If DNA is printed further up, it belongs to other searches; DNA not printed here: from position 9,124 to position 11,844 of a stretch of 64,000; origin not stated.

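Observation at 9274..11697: AT-rich SIR2-STAND NTPase (Avs5-like architecture) immediately downstream of the CDI module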

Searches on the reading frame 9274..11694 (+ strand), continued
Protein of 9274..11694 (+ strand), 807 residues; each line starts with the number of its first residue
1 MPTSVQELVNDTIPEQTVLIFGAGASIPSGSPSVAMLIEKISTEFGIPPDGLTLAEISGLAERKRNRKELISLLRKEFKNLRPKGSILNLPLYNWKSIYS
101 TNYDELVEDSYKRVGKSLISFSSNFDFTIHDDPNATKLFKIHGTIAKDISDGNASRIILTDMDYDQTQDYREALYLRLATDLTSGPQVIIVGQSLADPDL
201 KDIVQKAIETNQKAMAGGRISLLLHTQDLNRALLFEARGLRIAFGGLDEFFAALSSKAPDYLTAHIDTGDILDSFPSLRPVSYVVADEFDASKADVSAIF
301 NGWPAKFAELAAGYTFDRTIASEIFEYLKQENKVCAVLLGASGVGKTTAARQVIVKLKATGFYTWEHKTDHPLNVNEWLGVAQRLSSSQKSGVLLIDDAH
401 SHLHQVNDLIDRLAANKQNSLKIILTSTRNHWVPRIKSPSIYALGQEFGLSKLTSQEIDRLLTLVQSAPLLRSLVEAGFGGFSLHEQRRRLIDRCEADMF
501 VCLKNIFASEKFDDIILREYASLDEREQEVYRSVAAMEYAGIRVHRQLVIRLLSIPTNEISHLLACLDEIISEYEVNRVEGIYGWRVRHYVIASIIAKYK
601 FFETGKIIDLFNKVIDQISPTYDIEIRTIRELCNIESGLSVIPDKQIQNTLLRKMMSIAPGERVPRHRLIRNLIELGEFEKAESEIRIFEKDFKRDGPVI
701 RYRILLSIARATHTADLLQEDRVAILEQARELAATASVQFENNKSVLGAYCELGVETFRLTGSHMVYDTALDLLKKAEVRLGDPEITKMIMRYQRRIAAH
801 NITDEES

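Call 70: find_encoding_contigs(protein=P0089, flank=8000, max_places=2)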
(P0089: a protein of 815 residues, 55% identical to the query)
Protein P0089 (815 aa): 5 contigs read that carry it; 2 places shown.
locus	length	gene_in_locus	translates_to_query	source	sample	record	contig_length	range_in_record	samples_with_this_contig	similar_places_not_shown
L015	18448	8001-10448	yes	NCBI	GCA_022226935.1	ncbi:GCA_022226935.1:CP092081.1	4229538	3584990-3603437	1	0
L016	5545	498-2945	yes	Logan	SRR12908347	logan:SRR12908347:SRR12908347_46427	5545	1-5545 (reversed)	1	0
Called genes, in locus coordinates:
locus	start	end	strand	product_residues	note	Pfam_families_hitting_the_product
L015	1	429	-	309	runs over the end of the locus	PF02567:PhzC-PhzF, PF05544:Pro_racemase (faint)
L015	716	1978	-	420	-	-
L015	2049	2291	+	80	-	-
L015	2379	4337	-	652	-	PF02310:B12-binding (weak), PF04055:Radical_SAM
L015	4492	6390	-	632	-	PF02310:B12-binding, PF04055:Radical_SAM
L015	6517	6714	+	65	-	-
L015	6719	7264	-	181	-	PF03473:MOSC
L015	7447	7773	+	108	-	PF02694:UPF0060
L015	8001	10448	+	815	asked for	PF13289:SIR2_2, PF25199:nSTAND_NTPase5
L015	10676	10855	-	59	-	-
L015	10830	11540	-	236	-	-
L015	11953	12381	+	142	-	PF10604:Polyketide_cyc2 (weak), PF08327:AHSA1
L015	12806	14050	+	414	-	PF00375:SDF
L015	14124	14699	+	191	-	-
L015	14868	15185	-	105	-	-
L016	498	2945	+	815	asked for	PF13289:SIR2_2, PF25199:nSTAND_NTPase5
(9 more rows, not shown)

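Call 71: find_encoding_contigs(protein=P0105, flank=8000, max_places=2)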
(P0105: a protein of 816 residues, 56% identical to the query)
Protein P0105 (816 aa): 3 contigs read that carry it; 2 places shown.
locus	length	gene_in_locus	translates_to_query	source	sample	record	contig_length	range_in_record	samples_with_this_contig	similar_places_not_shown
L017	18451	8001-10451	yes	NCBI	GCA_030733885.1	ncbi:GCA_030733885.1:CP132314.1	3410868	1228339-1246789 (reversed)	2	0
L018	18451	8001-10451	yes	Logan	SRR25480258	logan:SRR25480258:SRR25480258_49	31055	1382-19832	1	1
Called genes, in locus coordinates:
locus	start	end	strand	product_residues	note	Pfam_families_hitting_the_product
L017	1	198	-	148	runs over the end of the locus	PF00072:Response_reg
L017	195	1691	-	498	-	PF05227:CHASE3, PF00512:HisKA (weak), PF02518:HATPase_c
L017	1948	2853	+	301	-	PF00892:EamA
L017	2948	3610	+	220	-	PF00717:Peptidase_S24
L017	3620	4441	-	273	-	PF00497:SBP_bac_3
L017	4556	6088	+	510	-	PF00535:Glycos_transf_2, PF13641:Glyco_tranf_2_3, PF13506:Glyco_transf_21 (weak), PF13632:Glyco_trans_2_3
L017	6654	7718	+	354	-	-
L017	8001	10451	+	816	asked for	PF13289:SIR2_2, PF25199:nSTAND_NTPase5, PF20720:nSTAND3 (faint)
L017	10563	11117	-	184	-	PF00239:Resolvase, PF13384:HTH_23 (faint), PF02796:HTH_7 (weak)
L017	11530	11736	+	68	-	PF06169:DUF982 (weak)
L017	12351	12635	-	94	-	-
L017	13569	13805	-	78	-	PF21834:DUF6894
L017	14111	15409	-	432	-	PF01306:LacY_symp (weak), PF07690:MFS_1, PF12832:MFS_1_like (weak)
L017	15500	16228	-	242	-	PF01022:HTH_5 (weak), PF12802:MarR_2, PF12840:HTH_20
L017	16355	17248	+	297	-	PF00892:EamA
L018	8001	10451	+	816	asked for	PF13289:SIR2_2, PF25199:nSTAND_NTPase5, PF20720:nSTAND3 (faint)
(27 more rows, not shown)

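Call 72: find_encoding_contigs(protein=P0019, flank=8000, max_places=2)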
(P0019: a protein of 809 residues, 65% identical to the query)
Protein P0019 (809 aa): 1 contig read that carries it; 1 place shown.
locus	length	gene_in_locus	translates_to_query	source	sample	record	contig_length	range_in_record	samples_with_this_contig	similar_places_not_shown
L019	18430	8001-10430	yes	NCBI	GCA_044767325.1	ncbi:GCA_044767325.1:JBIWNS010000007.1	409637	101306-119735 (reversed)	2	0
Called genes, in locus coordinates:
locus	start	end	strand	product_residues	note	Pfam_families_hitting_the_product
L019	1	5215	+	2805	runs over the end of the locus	PF05860:TPS, PF13018:ESPR, PF13332:Fil_haemagg_2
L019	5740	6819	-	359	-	PF08867:FRG (weak)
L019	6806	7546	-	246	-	-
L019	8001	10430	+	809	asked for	PF13289:SIR2_2, PF25199:nSTAND_NTPase5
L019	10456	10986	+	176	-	-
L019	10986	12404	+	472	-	PF00890:FAD_binding_2 (faint), PF01266:DAO (weak), PF12831:FAD_oxidored (weak)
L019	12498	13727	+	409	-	PF08808:RES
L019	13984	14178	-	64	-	-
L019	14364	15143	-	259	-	PF00497:SBP_bac_3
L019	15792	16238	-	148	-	-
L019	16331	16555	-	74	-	-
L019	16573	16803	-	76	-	-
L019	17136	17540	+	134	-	PF00072:Response_reg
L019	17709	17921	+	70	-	-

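Call 76: find_related_loci(query=A1, collection=genome_contigs, flank=10000)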
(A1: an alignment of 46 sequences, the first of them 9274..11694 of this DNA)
Query A1 (807 aa) in genome_contigs; peptide patterns used: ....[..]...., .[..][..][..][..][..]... (x = any residue, [..] = any of these).
322 stretches matched a pattern; 126 encode a relative of the query (tblastn E <= 1e-3); the best 80 are kept; 80 distinct loci.
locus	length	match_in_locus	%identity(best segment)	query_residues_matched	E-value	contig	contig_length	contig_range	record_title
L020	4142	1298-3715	66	1-806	0e+0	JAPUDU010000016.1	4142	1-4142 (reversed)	MAG: Fimbriimonadaceae bacterium isolate labscale reactor_MAG7 NODE_10811_length_4142_cov_4.151701, whole genome shotgun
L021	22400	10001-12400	65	4-803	0e+0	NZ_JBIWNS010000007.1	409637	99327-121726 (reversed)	Herbaspirillum sp. NPDC101397 NPDC101397_368_G7.ctg-0007, whole genome shotgun sequence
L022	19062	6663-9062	64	1-800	0e+0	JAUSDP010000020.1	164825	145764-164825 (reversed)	MAG: bacterium isolate E14_maxbin.078_sub E14_k141_258997, whole genome shotgun sequence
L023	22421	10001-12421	59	1-807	0e+0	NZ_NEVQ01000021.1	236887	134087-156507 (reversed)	Bordetella genomosp. 4 strain AU9919 NODE_8_length_236887_cov_26.0699_ID_15, whole genome shotgun sequence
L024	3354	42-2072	68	133-806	0e+0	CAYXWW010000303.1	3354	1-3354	MAG TPA_asm: uncultured Rhodoferax sp. isolate SRP219642_co6_14 genome assembly, contig: NODE_30304_length_3354_cov_6.07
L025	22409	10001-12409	55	1-806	0e+0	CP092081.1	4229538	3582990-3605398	MAG: Nitrospira sp. isolate UBC2 chromosome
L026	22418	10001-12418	56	1-807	0e+0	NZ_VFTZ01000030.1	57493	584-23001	Mesorhizobium sp. B2-7-2 contig_30, whole genome shotgun sequence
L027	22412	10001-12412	55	1-806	0e+0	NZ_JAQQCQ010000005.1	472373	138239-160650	Paraburkholderia caffeinilytica strain RL17-332-BIF-A 5, whole genome shotgun sequence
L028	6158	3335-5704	56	14-806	0e+0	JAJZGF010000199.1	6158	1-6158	MAG: Acidobacteria bacterium isolate LL4.bin32 NODE_16933_length_6158_cov_3.795225, whole genome shotgun sequence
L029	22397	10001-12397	54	1-800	0e+0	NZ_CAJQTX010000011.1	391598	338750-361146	MAG: Candidatus Accumulibacter sp. ACC003 isolate ACC003_d322, whole genome shotgun sequence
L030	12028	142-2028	67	181-807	0e+0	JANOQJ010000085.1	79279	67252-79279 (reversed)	MAG: Comamonadaceae bacterium isolate VAR_4_metabat_352 VAR_4_k141_2817647, whole genome shotgun sequence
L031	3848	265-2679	53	1-807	0e+0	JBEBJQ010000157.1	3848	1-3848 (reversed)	MAG: Methylococcales bacterium isolate TF_1 NODE_9514_length_3848_cov_25.106162, whole genome shotgun sequence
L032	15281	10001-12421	54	1-807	0e+0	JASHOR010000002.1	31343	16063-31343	MAG: Xanthobacteraceae bacterium isolate JOPF028 JOPF_AWAY_contig_10702, whole genome shotgun sequence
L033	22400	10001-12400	55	1-802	0e+0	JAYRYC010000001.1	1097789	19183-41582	MAG: Tagaea sp. isolate EBPR_s431bin.14 NODE_2_length_1097789_cov_13.498244, whole genome shotgun sequence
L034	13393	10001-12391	55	1-800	0e+0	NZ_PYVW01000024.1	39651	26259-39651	Devosia naphthalenivorans strain CM5-1 scaffold24, whole genome shotgun sequence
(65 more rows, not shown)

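Call 81: search_protein_families(library=pfam, alignment_id=A4, max_evalue=0.00001)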
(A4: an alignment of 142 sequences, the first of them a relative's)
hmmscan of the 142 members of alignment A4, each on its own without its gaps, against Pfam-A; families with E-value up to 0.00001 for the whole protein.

A. member 1, L020:531-1004:+ (158 aa): 0 families

B. families by the number of members that match (of 142 scanned): 104 families (the first 25 are shown)
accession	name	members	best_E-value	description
PF00589.27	Phage_integrase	5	2.9e-20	Phage integrase family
PF22022.2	Phage_int_M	3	7.1e-23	Phage integrase central domain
PF13304.12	AAA_21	3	1.7e-18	AAA domain, putative AbiEii toxin, Type IV TA system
PF13356.12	Arm-DNA-bind_3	3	5.1e-16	Arm DNA-binding domain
PF07693.20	KAP_NTPase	2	3.2e-58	KAP family P-loop domain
PF07669.17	Eco57I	2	1.2e-44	Eco57I restriction-modification methylase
PF04313.20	HSDR_N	2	3.2e-36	Type I restriction enzyme R protein N terminus (HSDR_N)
PF04471.18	Mrr_cat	2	7.9e-27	Restriction endonuclease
PF07729.17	FCD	2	4.6e-26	FCD domain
PF00392.27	GntR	2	6.4e-18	Bacterial regulatory proteins, gntR family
PF13175.12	AAA_15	2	5.1e-16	AAA ATPase domain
PF02384.22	N6_Mtase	2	1.1e-12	N-6 DNA Methylase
PF12637.14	TSCPD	2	3.4e-10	TSCPD domain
PF02463.25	SMC_N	2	5.3e-10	RecF/RecN/SMC N terminal domain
PF22722.2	NA-iREase1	2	6.3e-10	NACHT-associated inactive Restriction Endonuclease 1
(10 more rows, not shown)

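Call 82: search_protein_families(library=padloc, alignment_id=A4, max_evalue=0.00001)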
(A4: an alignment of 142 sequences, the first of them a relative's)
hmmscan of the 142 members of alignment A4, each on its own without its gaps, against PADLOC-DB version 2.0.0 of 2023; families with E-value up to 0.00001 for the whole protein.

A. member 1, L020:531-1004:+ (158 aa): 0 families

B. families by the number of members that match (of 142 scanned): 215 families (the first 25 are shown)
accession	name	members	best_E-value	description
PDLC04135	mad3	4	9.6e-40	mads_3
PDLC02980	AriA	3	2.9e-22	-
PDLC02335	AbiLi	3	1e-13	AbiLi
PDLC03335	MTase_II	2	5.2e-39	Type II methyltransferase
PDLC04819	PDC-S02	2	4.3e-18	-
PDLC04806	PDC-S02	2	9.4e-18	-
PDLC02979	AriA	2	1.9e-17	-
PDLC03656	mREase_IV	2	2.9e-16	Type IV methyl-directed restriction enzyme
PDLC02358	Old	2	1e-15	Old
PDLC04178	HEC-01A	2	2.9e-15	-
PDLC02981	AriAB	2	6.6e-15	-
PDLC03657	mREase_IV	2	3.8e-13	Type IV methyl-directed restriction enzyme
PDLC00271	PtuA1|PtuA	2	1.9e-12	AAA ATPase domain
PDLC00289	PtuA1|PtuA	2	2.8e-12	AAA ATPase domain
PDLC00091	GajA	2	3.3e-12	AAA ATPase domain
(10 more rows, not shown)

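Call 95: search_protein_families(library=pfam, proteins=[L021:8800-9537:-, L021:7734-8810:-, L021:12447-12974:+, L013:2373-4901:+], max_evalue=0.01)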
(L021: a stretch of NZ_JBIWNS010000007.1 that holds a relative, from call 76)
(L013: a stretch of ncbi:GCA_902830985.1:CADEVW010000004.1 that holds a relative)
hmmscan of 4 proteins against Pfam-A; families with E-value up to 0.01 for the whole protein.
L021:8800-9537:- (246 aa): 0 families

L021:7734-8810:- (359 aa): 1 family
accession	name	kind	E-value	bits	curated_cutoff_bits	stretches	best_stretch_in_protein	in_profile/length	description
PF08867.16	FRG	-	3.6e-08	34.7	25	1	144-230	11-88/94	FRG domain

L021:12447-12974:+ (176 aa): 0 families

L013:2373-4901:+ (843 aa): 5 families
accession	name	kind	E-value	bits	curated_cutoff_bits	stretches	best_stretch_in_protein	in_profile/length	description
PF13191.12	AAA_16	-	2.1e-06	28.8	32.6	1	277-467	8-167/167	AAA ATPase domain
PF25199.1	nSTAND_NTPase5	-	0.00017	21.8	34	0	279-312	26-59/145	Novel STAND NTPase 5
PF13555.12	AAA_29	-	0.00028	21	27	1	288-312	16-40/61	P-loop containing region of AAA domain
PF13401.12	AAA_22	-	0.0015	19.3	27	0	297-457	8-110/130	AAA domain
PF13671.12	AAA_33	-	0.006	17.3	27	0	297-317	2-22/143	AAA domain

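Call 108: list_cluster_members(proteins=[P0001, P0048, P0052, P0066, P0095, P0098, P0104, P0105, P0074, P0019])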
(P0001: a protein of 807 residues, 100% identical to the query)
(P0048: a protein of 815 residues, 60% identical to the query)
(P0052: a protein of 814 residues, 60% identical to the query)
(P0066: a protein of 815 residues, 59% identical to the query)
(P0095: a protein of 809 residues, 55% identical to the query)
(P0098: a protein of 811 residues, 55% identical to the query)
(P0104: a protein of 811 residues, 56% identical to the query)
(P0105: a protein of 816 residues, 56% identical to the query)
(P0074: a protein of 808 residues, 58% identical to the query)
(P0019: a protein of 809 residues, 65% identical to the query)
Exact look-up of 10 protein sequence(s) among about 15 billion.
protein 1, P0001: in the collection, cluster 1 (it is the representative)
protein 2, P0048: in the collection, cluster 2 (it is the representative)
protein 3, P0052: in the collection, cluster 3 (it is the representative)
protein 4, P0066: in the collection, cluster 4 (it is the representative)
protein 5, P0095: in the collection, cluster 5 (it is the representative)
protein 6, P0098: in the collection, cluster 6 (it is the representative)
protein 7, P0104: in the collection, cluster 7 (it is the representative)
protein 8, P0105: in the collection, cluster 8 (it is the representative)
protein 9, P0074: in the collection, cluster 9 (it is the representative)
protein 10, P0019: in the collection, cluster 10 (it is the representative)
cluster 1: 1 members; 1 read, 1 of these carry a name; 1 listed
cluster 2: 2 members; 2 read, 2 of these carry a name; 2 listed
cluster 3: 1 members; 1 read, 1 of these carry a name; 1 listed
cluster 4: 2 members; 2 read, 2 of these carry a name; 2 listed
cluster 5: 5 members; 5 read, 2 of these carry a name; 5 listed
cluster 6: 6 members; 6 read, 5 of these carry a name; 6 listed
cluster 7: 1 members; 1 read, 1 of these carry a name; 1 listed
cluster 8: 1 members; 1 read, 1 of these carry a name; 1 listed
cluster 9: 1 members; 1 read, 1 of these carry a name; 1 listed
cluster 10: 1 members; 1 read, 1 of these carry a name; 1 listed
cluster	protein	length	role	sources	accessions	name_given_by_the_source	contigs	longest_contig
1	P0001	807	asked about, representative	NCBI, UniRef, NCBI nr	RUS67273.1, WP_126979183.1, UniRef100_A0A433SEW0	hypothetical protein CUZ56_01216 [Saezia sanguinis] | AAA+ ATPase domain-containing protein n=1 Tax=Saezia sanguinis TaxID=1965230 ... | SIR2 family protein [Saezia sanguinis]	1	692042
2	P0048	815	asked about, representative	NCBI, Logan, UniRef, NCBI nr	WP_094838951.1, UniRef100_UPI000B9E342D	SIR2 family NAD-dependent protein deacylase [Bordetella genomosp. 4] | SIR2 family NAD-dependent protein deacylase n=1 Tax=Bordetella genomosp. 4 TaxID=463044 ... | SIR2 family protein [Bordetella genomosp. 4]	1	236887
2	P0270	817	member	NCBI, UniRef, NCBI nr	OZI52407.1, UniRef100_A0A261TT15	hypothetical protein CAL20_20910 [Bordetella genomosp. 4] | Novel STAND NTPase 5 domain-containing protein n=1 Tax=Bordetella genomosp. 4 ...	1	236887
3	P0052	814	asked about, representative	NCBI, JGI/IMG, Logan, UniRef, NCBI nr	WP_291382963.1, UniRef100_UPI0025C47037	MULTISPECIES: SIR2 family protein [Achromobacter] | SIR2 family protein n=1 Tax=Achromobacter TaxID=222 RepID=UPI0025C47037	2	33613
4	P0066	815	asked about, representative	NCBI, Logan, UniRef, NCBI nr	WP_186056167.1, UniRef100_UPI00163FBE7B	SIR2 family protein [Burkholderia gladioli] | SIR2 family protein n=1 Tax=Burkholderia gladioli TaxID=28095 RepID=UPI00163FBE7B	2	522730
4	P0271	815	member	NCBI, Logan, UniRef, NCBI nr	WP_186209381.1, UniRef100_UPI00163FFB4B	SIR2 family protein [Burkholderia gladioli] | SIR2 family protein n=1 Tax=Burkholderia gladioli TaxID=28095 RepID=UPI00163FFB4B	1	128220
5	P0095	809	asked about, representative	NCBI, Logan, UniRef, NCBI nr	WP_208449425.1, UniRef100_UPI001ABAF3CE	SIR2 family protein [Burkholderia ambifaria] | SIR2 family protein n=1 Tax=Burkholderia ambifaria TaxID=152480 RepID=UPI001ABAF3CE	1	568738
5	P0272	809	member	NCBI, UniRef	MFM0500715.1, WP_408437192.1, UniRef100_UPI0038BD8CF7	SIR2 family protein [Paraburkholderia caffeinilytica] | SIR2 family protein n=1 Tax=Paraburkholderia caffeinilytica TaxID=1761016 ...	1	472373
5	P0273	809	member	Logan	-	-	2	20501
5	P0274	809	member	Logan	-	-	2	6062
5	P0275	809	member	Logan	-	-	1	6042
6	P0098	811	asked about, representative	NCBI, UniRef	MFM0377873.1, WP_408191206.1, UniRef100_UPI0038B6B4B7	SIR2 family protein [Paraburkholderia strydomiana] | SIR2 family protein n=1 Tax=Paraburkholderia strydomiana TaxID=1245417 RepID=UPI0038B6B4B7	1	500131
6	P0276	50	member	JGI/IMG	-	hypothetical protein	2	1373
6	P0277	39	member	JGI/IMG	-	hypothetical protein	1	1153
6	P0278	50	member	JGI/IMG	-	hypothetical protein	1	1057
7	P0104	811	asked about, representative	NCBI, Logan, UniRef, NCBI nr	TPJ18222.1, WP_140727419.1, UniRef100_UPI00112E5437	SIR2 family protein [Mesorhizobium sp. B2-7-2] | SIR2 family protein n=1 Tax=Mesorhizobium sp. B2-7-2 TaxID=2589908 RepID=UPI00112E5437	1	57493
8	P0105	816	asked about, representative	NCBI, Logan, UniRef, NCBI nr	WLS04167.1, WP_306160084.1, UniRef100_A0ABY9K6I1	SIR2 family protein [Shinella oryzae] | SIR2 family protein n=1 Tax=Shinella oryzae TaxID=2871820 RepID=A0ABY9K6I1_9HYPH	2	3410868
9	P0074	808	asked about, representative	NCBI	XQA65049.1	SIR2 family NAD-dependent protein deacylase [Xanthomonas sacchari]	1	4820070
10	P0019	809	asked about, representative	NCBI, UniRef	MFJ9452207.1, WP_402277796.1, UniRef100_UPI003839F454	SIR2 family protein [Herbaspirillum sp. NPDC101397] | SIR2 family protein n=1 Tax=Herbaspirillum sp. NPDC101397 TaxID=3364006 ...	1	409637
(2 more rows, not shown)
